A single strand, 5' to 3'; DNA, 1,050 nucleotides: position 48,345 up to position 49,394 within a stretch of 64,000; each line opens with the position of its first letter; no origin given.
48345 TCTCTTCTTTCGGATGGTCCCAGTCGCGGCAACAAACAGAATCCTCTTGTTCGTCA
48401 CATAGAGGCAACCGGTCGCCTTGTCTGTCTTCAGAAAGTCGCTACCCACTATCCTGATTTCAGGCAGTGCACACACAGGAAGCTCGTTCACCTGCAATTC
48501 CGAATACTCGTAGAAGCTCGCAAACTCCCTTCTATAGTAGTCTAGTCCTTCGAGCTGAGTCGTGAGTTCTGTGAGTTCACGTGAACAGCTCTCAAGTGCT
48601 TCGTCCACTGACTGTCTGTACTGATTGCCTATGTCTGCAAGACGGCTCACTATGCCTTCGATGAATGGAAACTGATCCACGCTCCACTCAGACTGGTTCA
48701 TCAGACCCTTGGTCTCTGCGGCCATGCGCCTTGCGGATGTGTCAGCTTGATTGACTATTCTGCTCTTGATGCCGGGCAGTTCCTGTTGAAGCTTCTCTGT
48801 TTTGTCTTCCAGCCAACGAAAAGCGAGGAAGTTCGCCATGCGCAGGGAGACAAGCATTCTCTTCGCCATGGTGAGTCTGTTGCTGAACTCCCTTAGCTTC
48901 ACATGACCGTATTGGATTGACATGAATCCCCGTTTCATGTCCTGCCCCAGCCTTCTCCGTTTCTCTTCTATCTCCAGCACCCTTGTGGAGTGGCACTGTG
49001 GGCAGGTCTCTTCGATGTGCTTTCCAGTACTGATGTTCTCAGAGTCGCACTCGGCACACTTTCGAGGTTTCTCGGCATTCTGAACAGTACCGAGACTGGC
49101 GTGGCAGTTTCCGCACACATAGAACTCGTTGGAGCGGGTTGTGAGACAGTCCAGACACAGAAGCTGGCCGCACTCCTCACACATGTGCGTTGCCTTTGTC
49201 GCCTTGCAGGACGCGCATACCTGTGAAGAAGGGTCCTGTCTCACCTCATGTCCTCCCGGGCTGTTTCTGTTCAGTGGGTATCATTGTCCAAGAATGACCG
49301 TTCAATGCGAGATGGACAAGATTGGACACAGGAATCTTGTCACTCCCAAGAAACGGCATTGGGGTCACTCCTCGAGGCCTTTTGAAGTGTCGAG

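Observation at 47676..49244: UEV-less Vps23 analogue? B-box-like zinc finger, zinc ribbon, coiled-coil stalk, GLUE-like PH/GRAM domain and steadiness-box-like C-terminus next to ESCRT-III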

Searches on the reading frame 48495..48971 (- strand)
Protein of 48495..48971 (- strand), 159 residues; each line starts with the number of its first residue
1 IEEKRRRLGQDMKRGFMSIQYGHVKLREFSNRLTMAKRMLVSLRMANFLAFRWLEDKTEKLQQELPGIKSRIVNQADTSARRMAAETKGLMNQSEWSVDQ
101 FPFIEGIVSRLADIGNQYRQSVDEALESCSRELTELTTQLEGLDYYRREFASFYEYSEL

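Call 71: search_solved_structures(query=A9, max_evalue=10, show_alignments=1)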
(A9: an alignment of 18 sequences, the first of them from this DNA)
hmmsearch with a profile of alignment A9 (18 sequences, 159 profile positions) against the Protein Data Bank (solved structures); distinct sequences matched with E-value up to 10: 206 (the best 60 are shown).
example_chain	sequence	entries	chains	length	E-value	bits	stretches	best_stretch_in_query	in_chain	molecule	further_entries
7mcd_A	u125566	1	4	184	0.00033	23.8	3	63-131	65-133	AI-designed TIM-barrel F15C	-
2wpr_A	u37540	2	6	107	0.00084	22.5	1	52-153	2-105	TRIMERIC AUTOTRANSPORTER ADHESIN FRAGMENT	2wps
4uo0_B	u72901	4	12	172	0.0032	20.6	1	98-147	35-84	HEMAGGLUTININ | H3 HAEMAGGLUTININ HA2 CHAIN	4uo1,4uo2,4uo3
1mql_B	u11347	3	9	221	0.0045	20.1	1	98-147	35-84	Hemagglutinin HA2 chain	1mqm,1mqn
7zr2_A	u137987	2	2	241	0.0051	20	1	104-145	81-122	Spike protein S2',Chimeric protein mimic of SARS-CoV-2 Spike HR1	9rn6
8tj7_B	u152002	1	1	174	0.0056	19.8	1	98-147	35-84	Hemagglutinin HA2 chain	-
5yl9_A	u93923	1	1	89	0.0059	19.8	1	73-144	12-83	Spike glycoprotein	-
6nhq_B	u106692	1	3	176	0.0067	19.6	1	98-147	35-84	Hemagglutinin HA2 chain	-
8tj8_B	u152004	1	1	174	0.0071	19.5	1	98-147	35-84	Hemagglutinin HA2 chain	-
8tj6_B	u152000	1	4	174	0.009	19.2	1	98-147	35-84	Hemagglutinin HA2 chain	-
5k9q_B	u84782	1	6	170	0.0091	19.1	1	98-147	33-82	Hemagglutinin HA2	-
4tql_A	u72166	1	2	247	0.0094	19.1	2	101-158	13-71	Three helix bundle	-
5kan_B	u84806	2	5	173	0.0094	19.1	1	98-147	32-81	Hemagglutinin HA2 | Hemagglutinin HA2 chain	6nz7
3vun_B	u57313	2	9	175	0.0097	19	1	98-147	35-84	Hemagglutinin HA2 chain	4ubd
4fnk_B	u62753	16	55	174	0.0098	19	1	98-147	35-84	Hemagglutinin HA2 chain | Hemagglutinin HA2 | Hemagglutinin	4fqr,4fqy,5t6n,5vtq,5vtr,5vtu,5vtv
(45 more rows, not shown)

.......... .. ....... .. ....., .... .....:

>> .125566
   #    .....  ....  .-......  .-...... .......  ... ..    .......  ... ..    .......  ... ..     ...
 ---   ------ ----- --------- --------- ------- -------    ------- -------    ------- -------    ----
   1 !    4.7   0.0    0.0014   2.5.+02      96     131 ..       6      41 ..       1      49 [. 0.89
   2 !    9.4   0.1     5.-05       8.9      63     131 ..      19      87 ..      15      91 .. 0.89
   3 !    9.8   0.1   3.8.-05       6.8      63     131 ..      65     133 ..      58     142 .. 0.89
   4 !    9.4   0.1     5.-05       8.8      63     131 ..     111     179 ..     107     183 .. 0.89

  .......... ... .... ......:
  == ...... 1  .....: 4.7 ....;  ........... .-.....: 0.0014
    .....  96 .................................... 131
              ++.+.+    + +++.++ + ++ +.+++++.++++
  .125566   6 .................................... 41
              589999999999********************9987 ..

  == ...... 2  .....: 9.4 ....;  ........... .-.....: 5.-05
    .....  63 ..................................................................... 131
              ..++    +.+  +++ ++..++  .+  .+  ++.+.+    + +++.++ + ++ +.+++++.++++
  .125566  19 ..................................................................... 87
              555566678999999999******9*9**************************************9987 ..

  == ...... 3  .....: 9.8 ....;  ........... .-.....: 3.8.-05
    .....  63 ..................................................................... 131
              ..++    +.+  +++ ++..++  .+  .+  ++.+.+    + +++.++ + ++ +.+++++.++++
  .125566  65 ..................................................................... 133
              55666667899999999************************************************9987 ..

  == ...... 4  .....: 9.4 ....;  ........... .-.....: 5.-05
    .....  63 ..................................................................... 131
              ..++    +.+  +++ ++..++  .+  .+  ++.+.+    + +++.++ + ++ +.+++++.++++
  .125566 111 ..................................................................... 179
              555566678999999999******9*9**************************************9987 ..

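Call 72: search_protein_families(library=pfam, alignment_id=A9, max_evalue=1)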
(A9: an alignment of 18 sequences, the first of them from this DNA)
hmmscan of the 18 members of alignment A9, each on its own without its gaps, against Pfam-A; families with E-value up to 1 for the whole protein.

A. member 1, seq(159 aa): 4 families
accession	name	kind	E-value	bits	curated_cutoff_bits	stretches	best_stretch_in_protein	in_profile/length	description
PF04799.18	Fzo_mitofusin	-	0.022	14.7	27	0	108-148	96-136/161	fzo-like conserved region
PF06248.19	Zw10_N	-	0.036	15.1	26.3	1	113-145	46-78/93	Centromere/kinetochore Zw10 N-terminal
PF01442.23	Apolipoprotein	-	0.07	13.3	90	1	55-141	87-164/190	Apolipoprotein A1/A4/E domain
PF04513.17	Baculo_PEP_C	-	0.2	12.2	38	1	89-141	63-102/140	Baculovirus polyhedron envelope protein, PEP, C terminus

B. families by the number of members that match (of 18 scanned): 64 families (the first 25 are shown)
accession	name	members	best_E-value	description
PF06419.17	COG6_N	2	0.0025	Conserved oligomeric complex COG6, N-terminal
PF01442.23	Apolipoprotein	2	0.07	Apolipoprotein A1/A4/E domain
PF04513.17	Baculo_PEP_C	2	0.073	Baculovirus polyhedron envelope protein, PEP, C terminus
PF01601.21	CoV_S2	2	0.12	Coronavirus spike glycoprotein S2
PF20289.3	MComp1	1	0.0027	ABC-three component (ABC-3C) system Middle Component 1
PF08965.17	Aca2_YdiL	1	0.0041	Aca2/YdiL-like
PF16516.10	CC2-LZ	1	0.0047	Leucine zipper of domain CC2 of NEMO, NF-kappa-B essential modulator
PF10046.14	BLOC1_2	1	0.0071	Biogenesis of lysosome-related organelles complex-1 subunit 2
PF01105.29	EMP24_GP25L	1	0.0077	emp24/gp25L/p24 family/GOLD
PF21918.1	cas_Cpf1_2nd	1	0.0099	CRISPR-associated endonuclease Cpf1 REC2 domain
PF13390.11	DUF4108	1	0.012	Protein of unknown function (DUF4108)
PF07798.16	CCDC90-like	1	0.012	Coiled-coil domain-containing protein 90-like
PF18249.6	Ca_bind_SSO6904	1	0.012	Calcium binding protein SSO6904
PF02346.21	Vac_Fusion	1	0.014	Chordopoxvirus multifunctional envelope protein A27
PF16746.10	BAR_3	1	0.016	BAR domain of APPL family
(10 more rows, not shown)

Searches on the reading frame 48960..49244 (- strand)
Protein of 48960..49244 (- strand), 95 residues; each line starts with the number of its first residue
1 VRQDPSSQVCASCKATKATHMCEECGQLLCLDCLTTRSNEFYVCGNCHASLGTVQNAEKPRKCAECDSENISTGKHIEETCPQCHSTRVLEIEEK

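Call 56: predict_structure(alignment_id=A6)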
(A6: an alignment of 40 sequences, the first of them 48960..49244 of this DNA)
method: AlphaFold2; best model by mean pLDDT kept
length: 95 residues; sequences in the alignment: 40
mean_pLDDT: 78.4   pTM: 0.50
mean pLDDT of the five models: 78.4, 78.0, 76.7, 76.0, 75.8
residues with pLDDT >= 90: 9; 70-90: 66; 50-70: 13; < 50: 7
segments of 3 or more residues with pLDDT < 50: 1-6
pLDDT, mean of each block of 10 residues (from residue 1): 49 71 82 81 90 80 90 86 83 67
secondary structure, 60 per line:
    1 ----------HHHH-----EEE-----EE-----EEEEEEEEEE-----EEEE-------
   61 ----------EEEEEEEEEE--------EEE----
elements in order: H11-14 E20-22 E35-44 E50-53 E71-80 E89-91

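Call 58: fold_search(model_id=the predicted structure, library=pdb)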
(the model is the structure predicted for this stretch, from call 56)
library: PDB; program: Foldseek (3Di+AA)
matches with E <= 10: 172; with E <= 0.001: 0
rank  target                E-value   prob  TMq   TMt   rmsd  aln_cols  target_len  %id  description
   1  8q67_B                7.8e-02  0.97  0.32  0.06   9.4        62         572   19  Crystal structure of a homohexameric MCM from M. acidophilum (released 2025-03-12)
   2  8q67_D                1.1e-01  0.99  0.34  0.07   4.5        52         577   19  Crystal structure of a homohexameric MCM from M. acidophilum (released 2025-03-12)
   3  4ywl_A                1.5e-01  0.96  0.31  0.13   5.0        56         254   20  Pyrococcus furiosus MCM N-terminal domain F179A point mutant pentameric ring (released 2015-09-23)
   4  8q67_C                1.6e-01  0.95  0.33  0.06   9.0        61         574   20  Crystal structure of a homohexameric MCM from M. acidophilum (released 2025-03-12)
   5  8q67_E                1.8e-01  0.92  0.32  0.06   9.3        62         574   19  Crystal structure of a homohexameric MCM from M. acidophilum (released 2025-03-12)
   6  5iy0_A                1.9e-01  0.94  0.31  0.13   5.1        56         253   20  PfMCM N-terminal domain double hexamer (released 2016-07-13)
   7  8x7t_F                2.0e-01  0.85  0.33  0.06   7.8        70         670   21  MCM in the Apo state. (released 2024-01-17)
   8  8q67_F                2.2e-01  0.93  0.33  0.06   9.1        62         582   19  Crystal structure of a homohexameric MCM from M. acidophilum (released 2025-03-12)
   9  4ywm_A                2.3e-01  0.94  0.31  0.13   5.0        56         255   20  Pyrococcus furiosus MCM N-terminal domain beta-turn triple mutant pentameric ring (released 2015-09-23)
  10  8x7t_D                2.5e-01  0.85  0.34  0.06   7.9        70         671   21  MCM in the Apo state. (released 2024-01-17)
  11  4pof_A                2.6e-01  0.92  0.31  0.13   5.1        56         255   20  PfMCM N-terminal domain without DNA (released 2014-04-09)
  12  4pog_G                3.3e-01  0.90  0.31  0.14   4.7        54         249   20  MCM-ssDNA co-crystal structure (released 2014-04-09)
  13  8x7t_B                3.3e-01  0.85  0.35  0.06   8.0        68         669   22  MCM in the Apo state. (released 2024-01-17)
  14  8q67_A                3.5e-01  0.92  0.33  0.07   4.5        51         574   18  Crystal structure of a homohexameric MCM from M. acidophilum (released 2025-03-12)
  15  5u8s_4                3.7e-01  0.54  0.31  0.06  12.1        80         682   11  Structure of eukaryotic CMG helicase at a replication fork (released 2017-01-25)
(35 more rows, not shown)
